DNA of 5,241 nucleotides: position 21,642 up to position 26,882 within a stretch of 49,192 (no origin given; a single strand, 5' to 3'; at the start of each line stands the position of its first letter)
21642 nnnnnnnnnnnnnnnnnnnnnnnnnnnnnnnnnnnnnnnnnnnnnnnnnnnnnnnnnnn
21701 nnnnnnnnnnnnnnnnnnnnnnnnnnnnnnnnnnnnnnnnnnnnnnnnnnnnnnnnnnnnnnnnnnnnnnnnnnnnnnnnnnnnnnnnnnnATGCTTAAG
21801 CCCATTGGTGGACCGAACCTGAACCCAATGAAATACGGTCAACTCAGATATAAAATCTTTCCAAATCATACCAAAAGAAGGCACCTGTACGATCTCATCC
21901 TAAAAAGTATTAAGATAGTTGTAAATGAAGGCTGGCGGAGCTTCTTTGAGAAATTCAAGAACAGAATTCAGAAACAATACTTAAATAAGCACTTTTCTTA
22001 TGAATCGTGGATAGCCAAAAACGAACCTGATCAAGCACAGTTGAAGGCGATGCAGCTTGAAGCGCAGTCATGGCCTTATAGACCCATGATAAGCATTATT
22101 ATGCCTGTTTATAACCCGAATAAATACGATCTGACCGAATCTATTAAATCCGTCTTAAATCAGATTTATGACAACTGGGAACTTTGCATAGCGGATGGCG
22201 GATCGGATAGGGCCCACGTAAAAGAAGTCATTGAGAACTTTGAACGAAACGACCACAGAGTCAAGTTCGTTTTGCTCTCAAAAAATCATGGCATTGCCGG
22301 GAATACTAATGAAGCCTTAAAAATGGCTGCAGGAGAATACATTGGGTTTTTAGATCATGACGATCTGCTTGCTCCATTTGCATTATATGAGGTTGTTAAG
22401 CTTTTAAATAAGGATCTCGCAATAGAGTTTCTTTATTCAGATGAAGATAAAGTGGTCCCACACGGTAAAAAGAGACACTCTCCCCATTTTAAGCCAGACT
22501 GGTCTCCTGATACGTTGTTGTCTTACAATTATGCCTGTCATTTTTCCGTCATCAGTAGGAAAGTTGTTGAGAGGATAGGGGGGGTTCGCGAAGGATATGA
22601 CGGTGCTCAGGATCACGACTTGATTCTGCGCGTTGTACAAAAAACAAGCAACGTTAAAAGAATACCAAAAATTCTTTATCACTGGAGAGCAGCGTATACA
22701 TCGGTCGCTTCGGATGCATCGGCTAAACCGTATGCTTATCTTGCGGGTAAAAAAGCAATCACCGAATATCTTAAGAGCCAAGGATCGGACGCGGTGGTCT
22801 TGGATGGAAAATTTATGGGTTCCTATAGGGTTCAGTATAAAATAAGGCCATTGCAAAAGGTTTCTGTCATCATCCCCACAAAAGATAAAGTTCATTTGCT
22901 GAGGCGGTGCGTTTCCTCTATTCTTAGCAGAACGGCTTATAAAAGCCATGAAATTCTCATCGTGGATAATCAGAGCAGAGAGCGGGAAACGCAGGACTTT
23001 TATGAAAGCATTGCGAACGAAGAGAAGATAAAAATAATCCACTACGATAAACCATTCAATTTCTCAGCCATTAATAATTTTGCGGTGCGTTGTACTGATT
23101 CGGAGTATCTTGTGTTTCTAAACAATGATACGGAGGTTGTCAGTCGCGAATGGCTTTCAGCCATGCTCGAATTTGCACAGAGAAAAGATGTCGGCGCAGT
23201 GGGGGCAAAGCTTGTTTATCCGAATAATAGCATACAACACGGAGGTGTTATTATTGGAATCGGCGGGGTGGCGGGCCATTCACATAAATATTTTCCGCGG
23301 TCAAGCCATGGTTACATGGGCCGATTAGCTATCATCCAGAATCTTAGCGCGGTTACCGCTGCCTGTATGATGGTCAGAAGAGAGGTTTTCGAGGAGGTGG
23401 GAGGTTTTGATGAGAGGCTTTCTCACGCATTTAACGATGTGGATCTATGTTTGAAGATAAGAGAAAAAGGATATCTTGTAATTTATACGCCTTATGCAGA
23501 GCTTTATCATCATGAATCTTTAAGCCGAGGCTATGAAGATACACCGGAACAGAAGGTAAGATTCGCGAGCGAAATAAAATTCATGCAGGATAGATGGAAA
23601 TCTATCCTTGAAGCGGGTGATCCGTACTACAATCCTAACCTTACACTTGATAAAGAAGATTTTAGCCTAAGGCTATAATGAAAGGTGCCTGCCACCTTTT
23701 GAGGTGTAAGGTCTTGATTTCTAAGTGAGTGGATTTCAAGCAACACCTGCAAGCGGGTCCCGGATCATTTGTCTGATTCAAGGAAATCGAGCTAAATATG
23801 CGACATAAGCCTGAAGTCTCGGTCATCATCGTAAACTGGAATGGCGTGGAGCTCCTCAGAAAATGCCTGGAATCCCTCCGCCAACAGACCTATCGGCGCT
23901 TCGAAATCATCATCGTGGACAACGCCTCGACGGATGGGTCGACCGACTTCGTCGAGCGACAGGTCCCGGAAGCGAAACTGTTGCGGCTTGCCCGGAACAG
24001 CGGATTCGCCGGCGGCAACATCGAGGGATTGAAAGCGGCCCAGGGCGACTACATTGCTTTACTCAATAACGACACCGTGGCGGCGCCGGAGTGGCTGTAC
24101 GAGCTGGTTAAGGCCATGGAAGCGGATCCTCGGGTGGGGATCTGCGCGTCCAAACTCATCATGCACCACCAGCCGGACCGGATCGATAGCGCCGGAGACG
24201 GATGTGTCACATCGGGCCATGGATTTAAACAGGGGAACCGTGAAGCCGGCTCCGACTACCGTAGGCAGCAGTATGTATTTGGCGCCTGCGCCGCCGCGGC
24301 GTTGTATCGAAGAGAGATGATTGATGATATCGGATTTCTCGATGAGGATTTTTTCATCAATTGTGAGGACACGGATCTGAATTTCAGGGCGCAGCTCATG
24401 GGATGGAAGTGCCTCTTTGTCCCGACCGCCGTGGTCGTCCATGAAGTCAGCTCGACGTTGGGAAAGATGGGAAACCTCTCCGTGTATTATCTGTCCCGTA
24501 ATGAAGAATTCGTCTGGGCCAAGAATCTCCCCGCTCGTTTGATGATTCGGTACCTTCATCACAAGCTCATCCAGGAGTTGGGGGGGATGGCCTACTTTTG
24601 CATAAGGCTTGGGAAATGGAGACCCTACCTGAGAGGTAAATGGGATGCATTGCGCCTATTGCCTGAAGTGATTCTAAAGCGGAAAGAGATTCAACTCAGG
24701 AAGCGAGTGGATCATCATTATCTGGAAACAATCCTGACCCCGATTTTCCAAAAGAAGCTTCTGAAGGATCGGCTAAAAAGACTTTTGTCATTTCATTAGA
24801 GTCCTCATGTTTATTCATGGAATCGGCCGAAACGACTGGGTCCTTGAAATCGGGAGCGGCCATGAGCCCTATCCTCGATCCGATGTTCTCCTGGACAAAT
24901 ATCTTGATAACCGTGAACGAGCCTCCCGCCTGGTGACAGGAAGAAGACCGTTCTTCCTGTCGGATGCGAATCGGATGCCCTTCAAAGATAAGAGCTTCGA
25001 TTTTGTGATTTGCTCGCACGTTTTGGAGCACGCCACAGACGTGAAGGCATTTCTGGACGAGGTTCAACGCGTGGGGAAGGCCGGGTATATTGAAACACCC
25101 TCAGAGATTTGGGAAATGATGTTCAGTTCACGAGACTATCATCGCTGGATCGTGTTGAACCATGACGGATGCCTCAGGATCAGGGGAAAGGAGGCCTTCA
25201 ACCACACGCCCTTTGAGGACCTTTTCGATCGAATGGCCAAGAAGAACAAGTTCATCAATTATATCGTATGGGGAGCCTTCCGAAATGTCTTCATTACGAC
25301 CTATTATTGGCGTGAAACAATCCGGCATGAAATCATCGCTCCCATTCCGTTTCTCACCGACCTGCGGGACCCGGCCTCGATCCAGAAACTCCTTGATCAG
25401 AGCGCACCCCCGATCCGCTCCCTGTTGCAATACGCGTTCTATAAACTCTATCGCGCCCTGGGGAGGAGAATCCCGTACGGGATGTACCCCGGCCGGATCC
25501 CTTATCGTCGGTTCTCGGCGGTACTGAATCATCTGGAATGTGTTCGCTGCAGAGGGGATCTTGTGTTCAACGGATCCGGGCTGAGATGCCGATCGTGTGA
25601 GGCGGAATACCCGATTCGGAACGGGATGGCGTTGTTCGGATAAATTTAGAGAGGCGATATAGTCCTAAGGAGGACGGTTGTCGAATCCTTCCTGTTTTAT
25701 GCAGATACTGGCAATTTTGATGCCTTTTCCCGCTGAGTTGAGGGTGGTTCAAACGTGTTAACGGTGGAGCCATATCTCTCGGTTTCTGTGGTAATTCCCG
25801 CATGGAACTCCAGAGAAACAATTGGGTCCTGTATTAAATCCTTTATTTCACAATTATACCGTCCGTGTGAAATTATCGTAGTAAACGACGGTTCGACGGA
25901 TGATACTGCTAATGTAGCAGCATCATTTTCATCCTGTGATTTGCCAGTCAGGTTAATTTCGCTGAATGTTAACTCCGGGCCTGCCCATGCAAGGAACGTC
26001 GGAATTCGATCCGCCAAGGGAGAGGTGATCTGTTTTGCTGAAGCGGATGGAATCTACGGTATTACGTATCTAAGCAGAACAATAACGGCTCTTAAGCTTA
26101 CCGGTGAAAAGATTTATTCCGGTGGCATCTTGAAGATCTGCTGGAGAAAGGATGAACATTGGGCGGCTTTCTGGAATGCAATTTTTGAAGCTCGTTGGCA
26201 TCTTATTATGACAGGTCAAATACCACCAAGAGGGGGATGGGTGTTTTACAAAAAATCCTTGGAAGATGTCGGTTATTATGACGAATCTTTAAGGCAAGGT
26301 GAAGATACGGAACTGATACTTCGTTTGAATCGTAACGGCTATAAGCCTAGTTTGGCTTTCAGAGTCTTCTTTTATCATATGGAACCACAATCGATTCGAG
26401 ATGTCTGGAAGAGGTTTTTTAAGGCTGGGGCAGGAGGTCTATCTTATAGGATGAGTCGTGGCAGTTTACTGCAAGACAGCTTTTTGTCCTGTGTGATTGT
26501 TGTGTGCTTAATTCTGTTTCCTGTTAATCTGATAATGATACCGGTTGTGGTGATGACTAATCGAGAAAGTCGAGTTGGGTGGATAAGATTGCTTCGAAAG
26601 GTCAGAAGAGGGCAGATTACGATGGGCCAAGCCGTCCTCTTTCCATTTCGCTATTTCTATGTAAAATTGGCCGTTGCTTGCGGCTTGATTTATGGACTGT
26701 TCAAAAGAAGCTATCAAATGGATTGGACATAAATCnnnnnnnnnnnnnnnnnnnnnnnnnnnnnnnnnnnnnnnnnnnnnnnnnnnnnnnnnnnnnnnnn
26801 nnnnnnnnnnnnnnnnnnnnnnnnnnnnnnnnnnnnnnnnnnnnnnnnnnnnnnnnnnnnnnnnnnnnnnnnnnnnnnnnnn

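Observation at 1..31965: One locus holds an export machine, a candidate S-layer subunit and an slg-like glycan assembly line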

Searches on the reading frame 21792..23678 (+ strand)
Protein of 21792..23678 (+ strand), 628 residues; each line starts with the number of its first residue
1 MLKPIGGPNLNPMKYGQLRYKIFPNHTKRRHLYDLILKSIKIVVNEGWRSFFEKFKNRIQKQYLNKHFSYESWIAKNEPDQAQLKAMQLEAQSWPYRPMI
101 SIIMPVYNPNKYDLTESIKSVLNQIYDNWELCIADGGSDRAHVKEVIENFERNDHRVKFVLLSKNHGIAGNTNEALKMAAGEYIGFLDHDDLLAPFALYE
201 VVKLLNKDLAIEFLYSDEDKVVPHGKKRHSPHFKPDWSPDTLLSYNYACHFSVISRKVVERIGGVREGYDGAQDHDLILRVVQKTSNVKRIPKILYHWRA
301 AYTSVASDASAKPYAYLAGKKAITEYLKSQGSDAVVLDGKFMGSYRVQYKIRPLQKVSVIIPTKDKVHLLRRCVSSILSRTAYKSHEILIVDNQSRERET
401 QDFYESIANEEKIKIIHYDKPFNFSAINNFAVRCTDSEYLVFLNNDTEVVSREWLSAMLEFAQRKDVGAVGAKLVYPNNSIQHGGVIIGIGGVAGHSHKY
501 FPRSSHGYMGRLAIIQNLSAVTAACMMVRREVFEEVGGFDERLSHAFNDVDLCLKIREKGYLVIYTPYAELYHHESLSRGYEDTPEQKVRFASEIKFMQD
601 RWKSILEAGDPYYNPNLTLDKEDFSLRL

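Call 4: search_protein_families(library=pfam, proteins=[window:21792-23678:+])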
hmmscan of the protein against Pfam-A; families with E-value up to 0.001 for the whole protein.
window:21792-23678:+ (628 aa): 6 families
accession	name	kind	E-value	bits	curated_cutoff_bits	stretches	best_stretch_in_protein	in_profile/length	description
PF00535.33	Glycos_transf_2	-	9.6e-52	175.7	23.3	2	101-262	1-167/168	Glycosyl transferase family 2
PF13641.12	Glyco_tranf_2_3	-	2.7e-23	83.6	27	2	356-574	2-212/230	Glycosyltransferase like family 2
PF10111.15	Glyco_tranf_2_2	-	2.4e-22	80.2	27.3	2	375-561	17-204/276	Glycosyltransferase like family 2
PF13632.12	Glyco_trans_2_3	-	8.9e-09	35.9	27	1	441-592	3-140/198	Glycosyl transferase family group 2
PF13712.12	Glyco_tranf_2_5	-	4.1e-08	33.6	27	1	420-582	37-197/210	Glycosyltransferase like family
PF02709.20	Glyco_transf_7C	-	0.00024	21.1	23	0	252-293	24-67/78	N-terminal domain of galactosyltransferase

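Call 57: search_protein_families(library=ncbifam, proteins=[window:21792-23678:+], max_evalue=0.00001)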
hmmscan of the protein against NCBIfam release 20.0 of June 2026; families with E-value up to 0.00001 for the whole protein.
window:21792-23678:+ (628 aa): 25 families
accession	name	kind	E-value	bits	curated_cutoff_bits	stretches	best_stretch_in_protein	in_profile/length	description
TIGR03965.1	mycofact_glyco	equivalog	2.6e-38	132.1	280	1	354-574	73-281/467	mycofactocin biosynthesis glycosyltransferase MftF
NF038299.1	EPS_HpsN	equivalog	1.2e-32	113.2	425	2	356-590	2-237/317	hormogonium polysaccharide biosynthesis glycosyltransferase HpsN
NF047683.1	TeichurnBiosyTuaG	equivalog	5e-32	111.5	400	2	97-208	5-114/252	teichuronic acid biosynthesis protein TuaG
NF050050.1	ProtGlycPglI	equivalog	9.4e-29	100.7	500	2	98-207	2-110/306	GalNAc(5)-diNAcBac-PP-undecaprenol beta-1,3-glucosyltransferase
TIGR03937.1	PgaC_IcaA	equivalog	1.2e-28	100.3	422.3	2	90-208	37-153/407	poly-beta-1,6-N-acetyl-D-glucosamine synthase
NF007453.0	PRK10018.1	equivalog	6.1e-27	95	382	2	97-285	5-193/280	colanic acid biosynthesis glycosyltransferase WcaA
TIGR04017.1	WcaA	equivalog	9.4e-26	91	495.75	2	97-285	4-192/279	colanic acid biosynthesis glycosyltransferase WcaA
NF053739.1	GlytfEpsEBac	equivalog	2.9e-25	88.8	450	1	98-256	1-157/265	glycosyltransferase EpsE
NF007482.0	PRK10073.1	equivalog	8.9e-23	80.8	423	1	98-203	6-108/334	glycosyltransferase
NF041875.1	EPS_EpsD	equivalog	3.9e-22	79.1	370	1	357-461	1-103/325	exopolysaccharide biosynthesis glycosyltransferase EpsD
NF041394.1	GtaseAglG_Halo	equivalog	1.2e-19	70.8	440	1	100-206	3-108/304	glucosyl-dolichyl phosphate glucuronosyltransferase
TIGR04283.1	glyco_like_mftF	equivalog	4.9e-18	65.5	182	0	357-466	1-101/221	TIGR04283 family arsenosugar biosynthesis glycosyltransferase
TIGR04242.1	nodulat_NodC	equivalog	1.7e-17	63.5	550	1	84-199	34-150/395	chitooligosaccharide synthase NodC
TIGR01556.1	rhamnosyltran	subfamily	4.3e-17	62.2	200.55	1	384-573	20-200/281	rhamnosyltransferase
TIGR03111.1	glyc2_xrt_Gpos1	hypoth_equivalog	1.4e-15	57.1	363.95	1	94-212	45-163/439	TIGR03111 family XrtG-associated glycosyltransferase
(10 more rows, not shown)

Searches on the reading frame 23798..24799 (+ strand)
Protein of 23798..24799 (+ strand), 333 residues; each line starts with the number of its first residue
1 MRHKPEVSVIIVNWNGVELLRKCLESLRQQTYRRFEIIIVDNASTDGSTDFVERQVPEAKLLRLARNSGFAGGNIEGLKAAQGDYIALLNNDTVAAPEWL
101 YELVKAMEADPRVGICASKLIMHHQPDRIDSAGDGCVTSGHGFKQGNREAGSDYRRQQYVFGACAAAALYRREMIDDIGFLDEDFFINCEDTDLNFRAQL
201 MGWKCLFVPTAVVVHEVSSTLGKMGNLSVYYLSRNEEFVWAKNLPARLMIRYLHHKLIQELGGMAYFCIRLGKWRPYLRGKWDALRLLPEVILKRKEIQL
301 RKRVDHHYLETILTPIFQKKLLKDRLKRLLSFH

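Call 5: search_protein_families(library=pfam, proteins=[window:23798-24799:+])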
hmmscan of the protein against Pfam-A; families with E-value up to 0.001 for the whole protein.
window:23798-24799:+ (333 aa): 3 families
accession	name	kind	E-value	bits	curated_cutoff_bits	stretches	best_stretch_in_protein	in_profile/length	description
PF00535.33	Glycos_transf_2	-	2.3e-32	112.7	23.3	1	8-178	1-167/168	Glycosyl transferase family 2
PF13641.12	Glyco_tranf_2_3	-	1.7e-18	67.9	27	1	5-223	1-219/230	Glycosyltransferase like family 2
PF13632.12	Glyco_trans_2_3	-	2.1e-09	37.9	27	1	85-222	1-130/198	Glycosyl transferase family group 2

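Call 57: search_protein_families(library=ncbifam, proteins=[window:23798-24799:+], max_evalue=0.00001)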
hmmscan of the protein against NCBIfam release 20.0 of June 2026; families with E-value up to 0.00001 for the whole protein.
window:23798-24799:+ (333 aa): 23 families
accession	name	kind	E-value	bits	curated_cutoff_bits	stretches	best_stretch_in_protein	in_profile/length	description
TIGR03965.1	mycofact_glyco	equivalog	1.4e-26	93.4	280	1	4-224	73-289/467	mycofactocin biosynthesis glycosyltransferase MftF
NF041875.1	EPS_EpsD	equivalog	1.2e-19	71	370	1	7-218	1-209/325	exopolysaccharide biosynthesis glycosyltransferase EpsD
TIGR03937.1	PgaC_IcaA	equivalog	3.2e-19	69.2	422.3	1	2-115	42-158/407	poly-beta-1,6-N-acetyl-D-glucosamine synthase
NF007482.0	PRK10073.1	equivalog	5.2e-18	65.1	423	1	2-125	3-129/334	glycosyltransferase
NF038302.1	EPS_HpsE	equivalog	1.6e-16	60.2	300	1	6-218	2-225/307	hormogonium polysaccharide biosynthesis glycosyltransferase HpsE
NF047683.1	TeichurnBiosyTuaG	equivalog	1.3e-15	57.8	400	1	2-108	3-112/252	teichuronic acid biosynthesis protein TuaG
TIGR01556.1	rhamnosyltran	subfamily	3.4e-15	56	200.55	1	17-270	7-267/281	rhamnosyltransferase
NF050050.1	ProtGlycPglI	equivalog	2.7e-13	50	500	1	4-108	1-109/306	GalNAc(5)-diNAcBac-PP-undecaprenol beta-1,3-glucosyltransferase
NF053739.1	GlytfEpsEBac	equivalog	3.6e-13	49.1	450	1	5-122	1-122/265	glycosyltransferase EpsE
NF041394.1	GtaseAglG_Halo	equivalog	1.7e-11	44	440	1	6-116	2-116/304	glucosyl-dolichyl phosphate glucuronosyltransferase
NF038299.1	EPS_HpsN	equivalog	9.3e-11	41.2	425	1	5-220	1-225/317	hormogonium polysaccharide biosynthesis glycosyltransferase HpsN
TIGR04283.1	glyco_like_mftF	equivalog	3.3e-10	39.9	182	1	7-114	1-105/221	TIGR04283 family arsenosugar biosynthesis glycosyltransferase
TIGR03111.1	glyc2_xrt_Gpos1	hypoth_equivalog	4.3e-10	39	363.95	1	3-119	47-168/439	TIGR03111 family XrtG-associated glycosyltransferase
TIGR04242.1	nodulat_NodC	equivalog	4.9e-09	35.6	550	1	3-127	46-175/395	chitooligosaccharide synthase NodC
NF050113.1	gal_furan_GlfT1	equivalog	9.9e-09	34.9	330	1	8-204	2-195/290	galactofuranosyltransferase GlfT1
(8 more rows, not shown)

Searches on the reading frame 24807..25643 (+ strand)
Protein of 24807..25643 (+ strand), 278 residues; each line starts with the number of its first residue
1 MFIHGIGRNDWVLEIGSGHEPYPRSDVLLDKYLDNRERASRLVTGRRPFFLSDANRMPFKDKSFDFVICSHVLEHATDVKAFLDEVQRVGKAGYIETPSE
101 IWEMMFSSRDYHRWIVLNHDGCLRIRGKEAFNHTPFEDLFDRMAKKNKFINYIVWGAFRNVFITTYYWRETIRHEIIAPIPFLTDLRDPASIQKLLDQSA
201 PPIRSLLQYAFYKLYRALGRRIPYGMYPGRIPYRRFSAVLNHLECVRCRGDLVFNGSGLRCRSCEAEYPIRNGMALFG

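Call 5: search_protein_families(library=pfam, proteins=[window:24807-25643:+])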
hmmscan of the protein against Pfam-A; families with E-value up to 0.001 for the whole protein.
window:24807-25643:+ (278 aa): 7 families
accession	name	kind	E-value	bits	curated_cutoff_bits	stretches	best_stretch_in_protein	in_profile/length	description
PF08241.18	Methyltransf_11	-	6.3e-12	46.4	21.2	1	36-93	31-90/95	Methyltransferase domain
PF13649.12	Methyltransf_25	-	4.4e-07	30.9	27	1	44-92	46-95/97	Methyltransferase domain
PF13847.12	Methyltransf_31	-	1.7e-06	28.2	27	1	36-97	45-108/145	Methyltransferase domain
PF13489.12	Methyltransf_23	-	7.2e-05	23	27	1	29-96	50-117/164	Methyltransferase domain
PF03966.22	Trm112p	-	0.00018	21.8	22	1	239-273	4-40/40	Trm112p-like protein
PF01209.24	Ubie_methyltran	-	0.00027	20.8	20.1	1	47-94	100-147/233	ubiE/COQ5 methyltransferase family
PF08242.18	Methyltransf_12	-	0.0003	21.9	30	1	58-91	62-93/98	Methyltransferase domain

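Call 57: search_protein_families(library=ncbifam, proteins=[window:24807-25643:+], max_evalue=0.00001)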
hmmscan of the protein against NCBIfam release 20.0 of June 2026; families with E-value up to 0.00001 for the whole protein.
window:24807-25643:+ (278 aa): 4 families
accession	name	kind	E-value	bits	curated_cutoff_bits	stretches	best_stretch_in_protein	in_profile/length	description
NF001241.0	PRK00216.1-2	equivalog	2.4e-06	27.3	327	1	46-93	95-142/231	demethylmenaquinone methyltransferase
NF045823.1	PthPhpthDimycoMt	equivalog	2.5e-06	26.9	300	1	49-94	117-162/256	phthiotriol/phenolphthiotriol dimycocerosates methyltransferase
NF045882.1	PLipidMtase_Leg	equivalog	4.7e-06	26.5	390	1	49-92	94-137/207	phospholipid N-methyltransferase PmtA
NF045667.1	MTase_DVU1556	equivalog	6.8e-06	25.7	155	0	39-92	61-113/213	DVU_1556 family methyltransferase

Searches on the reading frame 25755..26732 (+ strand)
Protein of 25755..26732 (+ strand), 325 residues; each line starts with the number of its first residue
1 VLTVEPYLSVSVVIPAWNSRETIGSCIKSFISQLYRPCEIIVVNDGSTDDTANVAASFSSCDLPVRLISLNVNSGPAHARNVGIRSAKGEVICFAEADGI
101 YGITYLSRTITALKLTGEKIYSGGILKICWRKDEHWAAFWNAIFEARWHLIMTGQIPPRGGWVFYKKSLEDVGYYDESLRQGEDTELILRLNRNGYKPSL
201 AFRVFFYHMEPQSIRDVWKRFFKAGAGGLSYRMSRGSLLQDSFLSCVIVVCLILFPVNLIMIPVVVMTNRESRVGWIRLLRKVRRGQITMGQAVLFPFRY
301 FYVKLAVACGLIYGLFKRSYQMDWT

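Call 5: search_protein_families(library=pfam, proteins=[window:25755-26732:+])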
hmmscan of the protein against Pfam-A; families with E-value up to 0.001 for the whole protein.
window:25755-26732:+ (325 aa): 4 families
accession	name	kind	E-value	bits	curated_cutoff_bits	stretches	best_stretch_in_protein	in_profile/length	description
PF00535.33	Glycos_transf_2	-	8.2e-28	97.9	23.3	1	11-138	1-128/168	Glycosyl transferase family 2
PF13641.12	Glyco_tranf_2_3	-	1.1e-12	48.9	27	1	10-216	3-219/230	Glycosyltransferase like family 2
PF10111.15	Glyco_tranf_2_2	-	5.6e-12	46.1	27.3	1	11-102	1-95/276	Glycosyltransferase like family 2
PF13632.12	Glyco_trans_2_3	-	3.8e-05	24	27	1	133-259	40-180/198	Glycosyl transferase family group 2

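Call 57: search_protein_families(library=ncbifam, proteins=[window:25755-26732:+], max_evalue=0.00001)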
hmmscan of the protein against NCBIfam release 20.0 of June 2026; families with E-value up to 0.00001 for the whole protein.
window:25755-26732:+ (325 aa): 21 families
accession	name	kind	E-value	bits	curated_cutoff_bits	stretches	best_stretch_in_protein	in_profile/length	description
NF041875.1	EPS_EpsD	equivalog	6.7e-25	88.2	370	1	10-218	1-216/325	exopolysaccharide biosynthesis glycosyltransferase EpsD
TIGR03965.1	mycofact_glyco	equivalog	8.6e-24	84.2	280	1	8-196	74-268/467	mycofactocin biosynthesis glycosyltransferase MftF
TIGR03937.1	PgaC_IcaA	equivalog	5.8e-20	71.6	422.3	1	7-100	44-137/407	poly-beta-1,6-N-acetyl-D-glucosamine synthase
NF007482.0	PRK10073.1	equivalog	1.2e-18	67.2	423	1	9-99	7-96/334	glycosyltransferase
NF047683.1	TeichurnBiosyTuaG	equivalog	1.4e-18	67.5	400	1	9-113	7-111/252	teichuronic acid biosynthesis protein TuaG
TIGR04283.1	glyco_like_mftF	equivalog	4e-17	62.5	182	1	10-195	1-173/221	TIGR04283 family arsenosugar biosynthesis glycosyltransferase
TIGR03111.1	glyc2_xrt_Gpos1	hypoth_equivalog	1.7e-11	43.6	363.95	1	7-107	48-150/439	TIGR03111 family XrtG-associated glycosyltransferase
NF053739.1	GlytfEpsEBac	equivalog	3.7e-11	42.5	450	1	10-114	3-108/265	glycosyltransferase EpsE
NF041394.1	GtaseAglG_Halo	equivalog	7.8e-11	41.8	440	1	9-133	2-126/304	glucosyl-dolichyl phosphate glucuronosyltransferase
NF038302.1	EPS_HpsE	equivalog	2.8e-10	39.7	300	1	9-103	2-101/307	hormogonium polysaccharide biosynthesis glycosyltransferase HpsE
NF010496.0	PRK13915.1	equivalog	4.9e-10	39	262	1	9-98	32-126/307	glucosyl-3-phosphoglycerate synthase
NF050050.1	ProtGlycPglI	equivalog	1e-09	38.2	500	1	10-100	4-95/306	GalNAc(5)-diNAcBac-PP-undecaprenol beta-1,3-glucosyltransferase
TIGR03469.1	HpnB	hypoth_equivalog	1.8e-08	33.8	379.25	1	6-68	42-106/386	hopene-associated glycosyltransferase HpnB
NF038299.1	EPS_HpsN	equivalog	5.9e-08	32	425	1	9-106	2-99/317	hormogonium polysaccharide biosynthesis glycosyltransferase HpsN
NF050819.1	PolSacchBiosHfsG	equivalog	1e-07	31.5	500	1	29-100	30-103/302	polysaccharide biosynthesis protein HfsG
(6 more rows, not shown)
